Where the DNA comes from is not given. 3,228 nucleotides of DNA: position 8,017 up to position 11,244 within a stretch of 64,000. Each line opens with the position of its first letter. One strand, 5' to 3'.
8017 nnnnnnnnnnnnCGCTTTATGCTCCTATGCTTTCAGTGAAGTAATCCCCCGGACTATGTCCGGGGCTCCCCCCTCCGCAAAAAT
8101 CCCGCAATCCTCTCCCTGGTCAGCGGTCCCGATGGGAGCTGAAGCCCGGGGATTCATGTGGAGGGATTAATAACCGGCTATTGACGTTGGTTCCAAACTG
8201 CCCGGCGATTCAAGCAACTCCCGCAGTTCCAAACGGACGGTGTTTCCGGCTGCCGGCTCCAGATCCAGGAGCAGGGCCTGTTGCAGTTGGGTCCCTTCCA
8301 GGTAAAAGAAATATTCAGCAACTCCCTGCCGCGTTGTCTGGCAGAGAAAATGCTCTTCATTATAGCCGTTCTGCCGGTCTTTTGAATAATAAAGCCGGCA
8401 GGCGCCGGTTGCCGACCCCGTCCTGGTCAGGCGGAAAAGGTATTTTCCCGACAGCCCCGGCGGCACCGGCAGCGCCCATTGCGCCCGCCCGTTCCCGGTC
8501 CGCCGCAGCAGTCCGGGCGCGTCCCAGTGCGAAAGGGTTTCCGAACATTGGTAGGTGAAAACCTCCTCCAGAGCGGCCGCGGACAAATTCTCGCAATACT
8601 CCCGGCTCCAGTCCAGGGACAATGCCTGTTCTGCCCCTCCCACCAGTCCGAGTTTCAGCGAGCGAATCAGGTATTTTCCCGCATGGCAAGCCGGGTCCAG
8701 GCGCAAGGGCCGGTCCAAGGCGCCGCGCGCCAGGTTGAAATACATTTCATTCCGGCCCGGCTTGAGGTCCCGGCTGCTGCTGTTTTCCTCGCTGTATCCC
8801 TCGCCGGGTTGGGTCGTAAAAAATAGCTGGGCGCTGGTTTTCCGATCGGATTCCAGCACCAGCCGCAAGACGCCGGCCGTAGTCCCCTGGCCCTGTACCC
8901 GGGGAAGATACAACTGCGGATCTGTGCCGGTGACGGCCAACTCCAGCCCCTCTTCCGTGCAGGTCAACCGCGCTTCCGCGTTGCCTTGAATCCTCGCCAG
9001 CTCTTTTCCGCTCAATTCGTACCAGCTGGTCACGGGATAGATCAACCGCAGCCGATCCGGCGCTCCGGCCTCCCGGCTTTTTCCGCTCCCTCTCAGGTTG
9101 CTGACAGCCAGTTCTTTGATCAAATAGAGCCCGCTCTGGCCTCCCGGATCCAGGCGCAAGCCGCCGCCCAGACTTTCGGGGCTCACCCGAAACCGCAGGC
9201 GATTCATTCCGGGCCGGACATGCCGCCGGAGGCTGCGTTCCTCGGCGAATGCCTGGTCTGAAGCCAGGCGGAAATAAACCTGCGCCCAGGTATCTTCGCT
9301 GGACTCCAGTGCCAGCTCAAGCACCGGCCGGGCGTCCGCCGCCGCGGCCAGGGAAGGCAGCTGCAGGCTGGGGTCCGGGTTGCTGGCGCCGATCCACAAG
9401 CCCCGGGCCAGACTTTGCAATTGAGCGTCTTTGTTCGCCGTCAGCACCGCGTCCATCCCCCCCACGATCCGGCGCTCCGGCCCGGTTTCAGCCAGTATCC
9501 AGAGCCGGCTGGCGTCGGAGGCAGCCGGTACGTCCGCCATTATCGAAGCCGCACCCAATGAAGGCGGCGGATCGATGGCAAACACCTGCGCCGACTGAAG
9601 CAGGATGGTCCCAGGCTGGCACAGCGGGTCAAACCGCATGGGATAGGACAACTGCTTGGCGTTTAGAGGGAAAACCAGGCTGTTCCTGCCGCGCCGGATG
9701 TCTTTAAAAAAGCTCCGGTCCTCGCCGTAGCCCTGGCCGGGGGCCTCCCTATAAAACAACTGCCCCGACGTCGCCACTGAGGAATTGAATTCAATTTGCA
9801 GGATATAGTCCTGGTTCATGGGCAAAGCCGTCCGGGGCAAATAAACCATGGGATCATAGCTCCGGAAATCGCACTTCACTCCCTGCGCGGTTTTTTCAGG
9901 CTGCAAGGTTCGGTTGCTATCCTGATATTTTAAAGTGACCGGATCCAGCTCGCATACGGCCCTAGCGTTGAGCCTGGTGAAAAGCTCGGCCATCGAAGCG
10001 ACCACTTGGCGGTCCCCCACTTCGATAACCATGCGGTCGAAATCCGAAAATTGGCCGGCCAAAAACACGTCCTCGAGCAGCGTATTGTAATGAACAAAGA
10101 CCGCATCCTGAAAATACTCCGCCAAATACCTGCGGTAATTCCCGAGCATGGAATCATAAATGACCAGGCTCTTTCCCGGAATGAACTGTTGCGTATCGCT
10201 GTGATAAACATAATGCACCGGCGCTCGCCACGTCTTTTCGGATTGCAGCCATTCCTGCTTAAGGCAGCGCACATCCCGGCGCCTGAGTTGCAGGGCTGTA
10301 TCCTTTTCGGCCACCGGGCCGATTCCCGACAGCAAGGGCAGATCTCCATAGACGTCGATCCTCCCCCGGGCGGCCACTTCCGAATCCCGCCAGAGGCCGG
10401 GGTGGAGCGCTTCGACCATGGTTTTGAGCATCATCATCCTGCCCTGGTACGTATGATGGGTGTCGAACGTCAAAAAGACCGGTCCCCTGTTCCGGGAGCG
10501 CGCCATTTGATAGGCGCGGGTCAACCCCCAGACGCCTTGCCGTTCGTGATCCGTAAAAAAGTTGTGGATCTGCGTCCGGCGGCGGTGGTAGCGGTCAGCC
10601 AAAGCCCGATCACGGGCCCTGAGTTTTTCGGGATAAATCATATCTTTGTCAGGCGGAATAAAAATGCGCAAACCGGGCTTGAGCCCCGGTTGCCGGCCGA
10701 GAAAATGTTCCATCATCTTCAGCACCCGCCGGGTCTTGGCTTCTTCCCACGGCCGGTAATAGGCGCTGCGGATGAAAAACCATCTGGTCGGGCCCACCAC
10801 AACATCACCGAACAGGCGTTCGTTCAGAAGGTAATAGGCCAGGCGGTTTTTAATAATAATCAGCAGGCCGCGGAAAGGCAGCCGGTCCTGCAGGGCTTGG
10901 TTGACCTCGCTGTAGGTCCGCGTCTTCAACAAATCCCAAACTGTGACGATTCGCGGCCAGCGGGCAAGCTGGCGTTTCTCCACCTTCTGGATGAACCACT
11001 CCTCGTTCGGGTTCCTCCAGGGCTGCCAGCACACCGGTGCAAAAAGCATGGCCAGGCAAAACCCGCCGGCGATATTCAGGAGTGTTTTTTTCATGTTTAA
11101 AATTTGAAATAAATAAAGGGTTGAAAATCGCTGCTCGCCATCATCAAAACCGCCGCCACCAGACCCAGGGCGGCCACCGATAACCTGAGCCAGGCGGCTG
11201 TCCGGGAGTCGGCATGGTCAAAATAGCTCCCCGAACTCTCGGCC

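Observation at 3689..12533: Two tandem MBOAT + ~970-aa AlgJ/AlgX('DHHW')-like partner pairs embedded in a Wzm/Wzt glycan-export operon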

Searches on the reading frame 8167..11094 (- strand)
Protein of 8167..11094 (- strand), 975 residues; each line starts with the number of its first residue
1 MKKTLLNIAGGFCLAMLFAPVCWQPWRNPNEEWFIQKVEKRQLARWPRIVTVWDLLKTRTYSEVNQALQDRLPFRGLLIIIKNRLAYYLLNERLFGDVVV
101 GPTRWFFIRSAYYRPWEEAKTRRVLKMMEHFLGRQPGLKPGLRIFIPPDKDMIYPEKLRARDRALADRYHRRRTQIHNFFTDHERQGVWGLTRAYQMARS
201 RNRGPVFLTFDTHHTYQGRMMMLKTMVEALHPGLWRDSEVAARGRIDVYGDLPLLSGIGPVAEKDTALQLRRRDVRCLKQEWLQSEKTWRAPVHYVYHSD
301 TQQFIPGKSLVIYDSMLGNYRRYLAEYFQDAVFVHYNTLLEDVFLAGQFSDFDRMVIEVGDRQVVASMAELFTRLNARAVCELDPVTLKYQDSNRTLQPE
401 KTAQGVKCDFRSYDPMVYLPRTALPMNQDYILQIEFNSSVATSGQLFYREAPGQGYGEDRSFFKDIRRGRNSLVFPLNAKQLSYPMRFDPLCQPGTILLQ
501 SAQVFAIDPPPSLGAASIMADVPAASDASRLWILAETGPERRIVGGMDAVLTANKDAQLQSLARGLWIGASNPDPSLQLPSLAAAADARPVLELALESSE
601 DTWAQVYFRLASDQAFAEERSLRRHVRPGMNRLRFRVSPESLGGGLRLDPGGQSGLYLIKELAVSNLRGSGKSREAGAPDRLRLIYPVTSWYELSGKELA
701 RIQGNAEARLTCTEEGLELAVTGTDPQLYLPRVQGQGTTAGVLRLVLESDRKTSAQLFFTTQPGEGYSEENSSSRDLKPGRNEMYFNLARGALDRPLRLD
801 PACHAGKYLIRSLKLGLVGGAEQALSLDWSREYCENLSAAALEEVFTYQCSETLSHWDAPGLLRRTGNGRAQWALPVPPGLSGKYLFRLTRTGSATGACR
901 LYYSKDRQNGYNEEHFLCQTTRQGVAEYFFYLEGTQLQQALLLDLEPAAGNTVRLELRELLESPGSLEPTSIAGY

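Call 7: search_protein_families(library=pfam, proteins=[window:8167-11094:-], max_evalue=0.01)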
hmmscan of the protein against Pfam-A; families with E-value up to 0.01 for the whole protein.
window:8167-11094:- (975 aa): 1 family
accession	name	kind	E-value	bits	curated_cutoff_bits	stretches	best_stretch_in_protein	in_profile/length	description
PF16822.11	ALGX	-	1.2e-05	25.5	26.5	1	98-218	1-118/268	SGNH hydrolase-like domain, acetyltransferase AlgX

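Call 11: search_protein_families(library=ncbifam, proteins=[window:8167-11094:-], max_evalue=0.01)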
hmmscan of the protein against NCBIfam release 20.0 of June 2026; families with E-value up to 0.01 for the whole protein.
window:8167-11094:- (975 aa): 0 families
